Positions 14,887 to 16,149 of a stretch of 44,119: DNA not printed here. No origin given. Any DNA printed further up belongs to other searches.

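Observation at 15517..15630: A 114-nt palindromic repeat element is inserted in frame (38 codons) in a MutY-like DNA glycosylase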

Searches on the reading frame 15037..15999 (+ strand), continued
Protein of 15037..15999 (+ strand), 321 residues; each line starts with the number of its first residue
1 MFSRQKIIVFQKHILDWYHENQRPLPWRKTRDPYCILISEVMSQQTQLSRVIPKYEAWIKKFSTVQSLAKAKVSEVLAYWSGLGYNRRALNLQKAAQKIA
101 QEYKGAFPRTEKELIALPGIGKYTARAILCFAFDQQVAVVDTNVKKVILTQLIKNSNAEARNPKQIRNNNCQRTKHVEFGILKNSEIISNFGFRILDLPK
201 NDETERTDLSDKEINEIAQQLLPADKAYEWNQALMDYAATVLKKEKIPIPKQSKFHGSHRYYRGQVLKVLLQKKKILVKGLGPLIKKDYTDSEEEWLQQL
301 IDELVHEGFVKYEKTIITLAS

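Call 13: find_encoding_contigs(protein=P0003, flank=10000, max_places=2)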
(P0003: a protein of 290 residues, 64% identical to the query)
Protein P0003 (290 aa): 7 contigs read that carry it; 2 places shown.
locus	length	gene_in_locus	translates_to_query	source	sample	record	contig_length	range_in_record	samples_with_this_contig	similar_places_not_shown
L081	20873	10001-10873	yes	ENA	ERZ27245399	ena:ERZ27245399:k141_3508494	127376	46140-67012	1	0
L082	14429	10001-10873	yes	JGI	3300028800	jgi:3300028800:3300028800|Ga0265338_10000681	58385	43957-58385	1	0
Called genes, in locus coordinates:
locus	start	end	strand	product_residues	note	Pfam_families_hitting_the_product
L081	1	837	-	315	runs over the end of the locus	PF17125:Methyltr_RsmF_N, PF22458:RsmF-B_ferredox, PF01728:FtsJ (weak), PF01189:Methyltr_RsmB-F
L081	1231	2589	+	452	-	PF04715:, PF00425:Chorismate_bind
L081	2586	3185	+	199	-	PF00117:GATase, PF07722:Peptidase_C26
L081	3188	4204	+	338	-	PF02885:Glycos_trans_3N, PF00591:Glycos_transf_3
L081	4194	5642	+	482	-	PF00218:IGPS, PF13714:PEP_mutase (faint), PF01729:QRPTase_C (faint), PF00697:PRAI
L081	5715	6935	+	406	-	PF00291:PALP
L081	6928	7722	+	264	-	PF00290:Trp_syntA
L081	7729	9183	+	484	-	PF04073:tRNA_edit, PF00579:tRNA-synt_1b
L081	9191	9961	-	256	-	PF03372:Exo_endo_phos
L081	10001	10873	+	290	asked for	PF00730:HhH-GPD, PF00633:HHH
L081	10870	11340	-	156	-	PF01243:PNPOx_N (weak)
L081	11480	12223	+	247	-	-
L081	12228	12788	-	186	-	PF01625:PMSR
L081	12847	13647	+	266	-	PF13175:AAA_15 (faint), PF13476:AAA_23 (weak), PF13555:AAA_29 (weak), PF00005:ABC_tran, PF13304:AAA_21 (faint)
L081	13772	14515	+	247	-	PF01061:ABC2_membrane, PF12679:ABC2_membrane_2, PF12698:ABC2_membrane_3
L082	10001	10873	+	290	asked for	PF00730:HhH-GPD, PF00633:HHH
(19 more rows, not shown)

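Call 14: find_encoding_contigs(protein=P0001, flank=10000, max_places=4)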
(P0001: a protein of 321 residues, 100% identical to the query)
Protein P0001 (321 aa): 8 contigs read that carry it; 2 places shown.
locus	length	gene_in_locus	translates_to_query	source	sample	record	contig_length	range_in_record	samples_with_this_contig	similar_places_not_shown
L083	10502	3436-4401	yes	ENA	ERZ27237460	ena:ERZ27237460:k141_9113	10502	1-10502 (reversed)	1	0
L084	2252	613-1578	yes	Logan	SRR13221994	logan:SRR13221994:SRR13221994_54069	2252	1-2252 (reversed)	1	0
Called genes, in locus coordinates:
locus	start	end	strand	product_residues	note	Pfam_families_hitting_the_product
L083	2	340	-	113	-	?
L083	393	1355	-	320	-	PF17125:Methyltr_RsmF_N, PF22458:RsmF-B_ferredox, PF01189:Methyltr_RsmB-F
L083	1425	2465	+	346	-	PF00579:tRNA-synt_1b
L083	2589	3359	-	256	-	PF03372:Exo_endo_phos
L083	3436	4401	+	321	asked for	PF00730:HhH-GPD, PF00633:HHH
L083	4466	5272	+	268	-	-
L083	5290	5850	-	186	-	PF01625:PMSR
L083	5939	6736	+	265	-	PF13175:AAA_15 (faint), PF00005:ABC_tran, PF13304:AAA_21 (weak)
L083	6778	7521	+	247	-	PF01061:ABC2_membrane, PF12698:ABC2_membrane_3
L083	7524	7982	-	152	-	-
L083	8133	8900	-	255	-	PF00924:MS_channel_2nd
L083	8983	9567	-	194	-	-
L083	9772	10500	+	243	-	?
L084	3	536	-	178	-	?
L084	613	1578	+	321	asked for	PF00730:HhH-GPD, PF00633:HHH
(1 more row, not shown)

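Call 16: find_encoding_contigs(protein=P0002, flank=3000, max_places=1)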
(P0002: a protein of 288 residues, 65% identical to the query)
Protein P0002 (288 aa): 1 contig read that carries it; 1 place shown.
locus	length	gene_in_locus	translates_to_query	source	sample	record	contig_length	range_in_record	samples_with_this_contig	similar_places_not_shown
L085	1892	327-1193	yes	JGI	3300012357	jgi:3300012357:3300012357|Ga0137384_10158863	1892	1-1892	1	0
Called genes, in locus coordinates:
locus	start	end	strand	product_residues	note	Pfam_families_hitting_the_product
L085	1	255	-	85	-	?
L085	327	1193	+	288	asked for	PF00730:HhH-GPD, PF00633:HHH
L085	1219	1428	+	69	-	-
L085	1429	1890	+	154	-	?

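Call 17: find_encoding_contigs(protein=P0010, flank=10000, max_places=1)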
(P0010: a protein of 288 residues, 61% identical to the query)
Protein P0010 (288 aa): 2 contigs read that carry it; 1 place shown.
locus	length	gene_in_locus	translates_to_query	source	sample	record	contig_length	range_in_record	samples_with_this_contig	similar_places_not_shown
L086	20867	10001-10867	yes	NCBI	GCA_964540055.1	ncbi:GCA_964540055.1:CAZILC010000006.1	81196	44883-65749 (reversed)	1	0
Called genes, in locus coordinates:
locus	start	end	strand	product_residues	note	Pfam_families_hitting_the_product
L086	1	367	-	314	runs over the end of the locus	PF00413:Peptidase_M10, PF25994:HH_AprE (faint)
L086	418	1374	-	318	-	PF17125:Methyltr_RsmF_N, PF01189:Methyltr_RsmB-F, PF13847:Methyltransf_31 (weak)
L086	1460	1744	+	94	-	PF01371:Trp_repressor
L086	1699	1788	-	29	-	-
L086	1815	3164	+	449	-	PF04715:, PF00425:Chorismate_bind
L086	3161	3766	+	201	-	PF00117:GATase, PF07722:Peptidase_C26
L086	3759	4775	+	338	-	PF02885:Glycos_trans_3N, PF00591:Glycos_transf_3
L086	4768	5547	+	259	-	PF00218:IGPS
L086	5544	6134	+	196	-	PF00697:PRAI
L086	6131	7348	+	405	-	PF00291:PALP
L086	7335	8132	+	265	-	PF00290:Trp_syntA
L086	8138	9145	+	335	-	PF00579:tRNA-synt_1b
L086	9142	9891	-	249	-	PF03372:Exo_endo_phos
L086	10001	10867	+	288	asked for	PF00730:HhH-GPD, PF00633:HHH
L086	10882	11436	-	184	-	PF01625:PMSR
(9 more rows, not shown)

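Call 57: predict_structure(alignment_id=A1)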
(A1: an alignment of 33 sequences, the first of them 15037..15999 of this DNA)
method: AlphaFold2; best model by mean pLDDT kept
length: 321 residues; sequences in the alignment: 33
mean_pLDDT: 85.6   pTM: 0.81
mean pLDDT of the five models: 85.6, 85.2, 84.8, 83.6, 82.3
residues with pLDDT >= 90: 218; 70-90: 45; 50-70: 20; < 50: 38
segments of 3 or more residues with pLDDT < 50: 167-204
pLDDT, mean of each block of 10 residues (from residue 1): 89 96 94 98 88 97 98 95 90 98 98 98 98 98 89 73 53 40 41 42 60 94 97 93 72 81 94 95 97 96 95 95 80
secondary structure, 60 per line:
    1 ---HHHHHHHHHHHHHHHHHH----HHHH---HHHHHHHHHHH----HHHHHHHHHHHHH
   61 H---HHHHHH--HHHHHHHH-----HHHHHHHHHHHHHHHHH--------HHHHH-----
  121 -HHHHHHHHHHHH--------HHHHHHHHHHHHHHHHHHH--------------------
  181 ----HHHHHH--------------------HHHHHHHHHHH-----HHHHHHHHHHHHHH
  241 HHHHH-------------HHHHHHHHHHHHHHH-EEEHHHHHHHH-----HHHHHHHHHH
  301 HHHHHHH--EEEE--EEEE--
elements in order: H4-21 H26-29 H33-43 H48-61 H65-70 H73-80 H86-102 H111-115 H122-133 H142-160 H185-190 H211-221 H227-245 H259-273 E275-277 H278-285 H291-307 E310-313 E316-319

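Call 87: list_cluster_members(proteins=[P0001, P0003, P0121, P0122])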
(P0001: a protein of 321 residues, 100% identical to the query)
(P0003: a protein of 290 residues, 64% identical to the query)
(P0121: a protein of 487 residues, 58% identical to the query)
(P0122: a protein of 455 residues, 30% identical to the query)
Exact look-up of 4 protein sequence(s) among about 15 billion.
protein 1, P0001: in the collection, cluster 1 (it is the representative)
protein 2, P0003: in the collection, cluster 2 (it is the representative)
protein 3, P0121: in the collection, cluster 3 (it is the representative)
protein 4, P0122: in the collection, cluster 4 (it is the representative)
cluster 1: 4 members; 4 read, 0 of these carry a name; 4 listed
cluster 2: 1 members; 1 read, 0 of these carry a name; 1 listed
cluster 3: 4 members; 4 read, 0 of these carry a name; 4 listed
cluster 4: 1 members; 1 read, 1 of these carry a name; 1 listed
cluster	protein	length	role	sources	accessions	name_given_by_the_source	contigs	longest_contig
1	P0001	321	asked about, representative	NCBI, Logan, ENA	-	-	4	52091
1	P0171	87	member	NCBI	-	-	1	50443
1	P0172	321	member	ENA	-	-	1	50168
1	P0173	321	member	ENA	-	-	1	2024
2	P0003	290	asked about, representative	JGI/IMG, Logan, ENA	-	-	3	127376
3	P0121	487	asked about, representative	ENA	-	-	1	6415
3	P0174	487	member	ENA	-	-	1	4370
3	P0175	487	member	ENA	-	-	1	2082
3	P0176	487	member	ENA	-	-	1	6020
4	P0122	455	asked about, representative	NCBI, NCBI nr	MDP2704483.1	MAG: cysteine desulfurase family protein [bacterium] | cysteine desulfurase family protein [bacterium]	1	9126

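Call 90: fold_search(model_id=the predicted structure, library=pdb)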
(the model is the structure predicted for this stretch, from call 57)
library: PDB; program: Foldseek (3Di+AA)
matches with E <= 10: 483; with E <= 0.001: 50
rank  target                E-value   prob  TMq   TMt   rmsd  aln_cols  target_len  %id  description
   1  8uuc_A                5.0e-13  1.00  0.74  0.86   2.6       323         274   29  Crystal structure of a bacterial clusterless MutYX bound to an Abasic site analog (THF) opposite d(8-oxo-G) (released 2025-01-22)
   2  5kn8_A                2.5e-11  1.00  0.53  0.75   7.7       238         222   28  MutY N-terminal domain in complex with undamaged DNA (released 2017-02-08)
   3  8fay_D                3.7e-11  1.00  0.54  0.44   7.4       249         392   30  Human MUTYH adenine glycosylase bound to DNA containing a transition state analog (1N) paired with d(8-oxo-G) (released 2024-05-29)
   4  1kg6                  5.1e-11  1.00  0.52  0.74   4.3       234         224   33  Crystal structure of the K142R mutant of E.coli MutY (core fragment) (released 2002-11-26)
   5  1kg5                  5.6e-11  1.00  0.52  0.74   4.3       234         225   33  Crystal structure of the K142Q mutant of E.coli MutY (core fragment) (released 2002-11-26)
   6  1kg4                  7.8e-11  1.00  0.52  0.74   4.3       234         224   33  Crystal structure of the K142A mutant of E. coli MutY (core fragment) (released 2002-11-26)
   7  1kg2                  7.8e-11  1.00  0.52  0.74   4.3       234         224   33  Crystal structure of the core fragment of MutY from E.coli at 1.2A resolution (released 2002-11-26)
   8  3n5n_X                8.5e-11  1.00  0.54  0.63  20.1       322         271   26  Crystal structure analysis of the catalytic domain and interdomain connector of human MutY homologue (released 2010-11-10)
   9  8fay_A                1.1e-10  1.00  0.54  0.44   8.5       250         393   31  Human MUTYH adenine glycosylase bound to DNA containing a transition state analog (1N) paired with d(8-oxo-G) (released 2024-05-29)
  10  1kg7                  1.3e-10  1.00  0.52  0.74   7.9       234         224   33  Crystal Structure of the E161A mutant of E.coli MutY (core fragment) (released 2002-11-26)
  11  3n5n_Y                1.3e-10  1.00  0.54  0.63  20.8       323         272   26  Crystal structure analysis of the catalytic domain and interdomain connector of human MutY homologue (released 2010-11-10)
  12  7ef8_A                1.3e-10  1.00  0.53  0.43   9.1       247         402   32  Crystal structure of mouse MUTYH in complex with DNA containing AP site analogue:8-oxoG (Form I) (released 2021-06-23)
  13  5kn9_A                1.4e-10  1.00  0.53  0.76   9.6       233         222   30  MutY N-terminal domain in complex with DNA containing an intrahelical oxoG:A base-pair (released 2017-02-08)
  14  6u7t_A                1.5e-10  1.00  0.53  0.49   8.3       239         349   30  MutY adenine glycosylase bound to DNA containing a transition state analog (1N) paired with d(8-oxo-G) (released 2019-10-02)
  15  1mun                  1.5e-10  1.00  0.52  0.73   7.4       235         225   33  CATALYTIC DOMAIN OF MUTY FROM ESCHERICHIA COLI D138N MUTANT (released 1999-08-26)
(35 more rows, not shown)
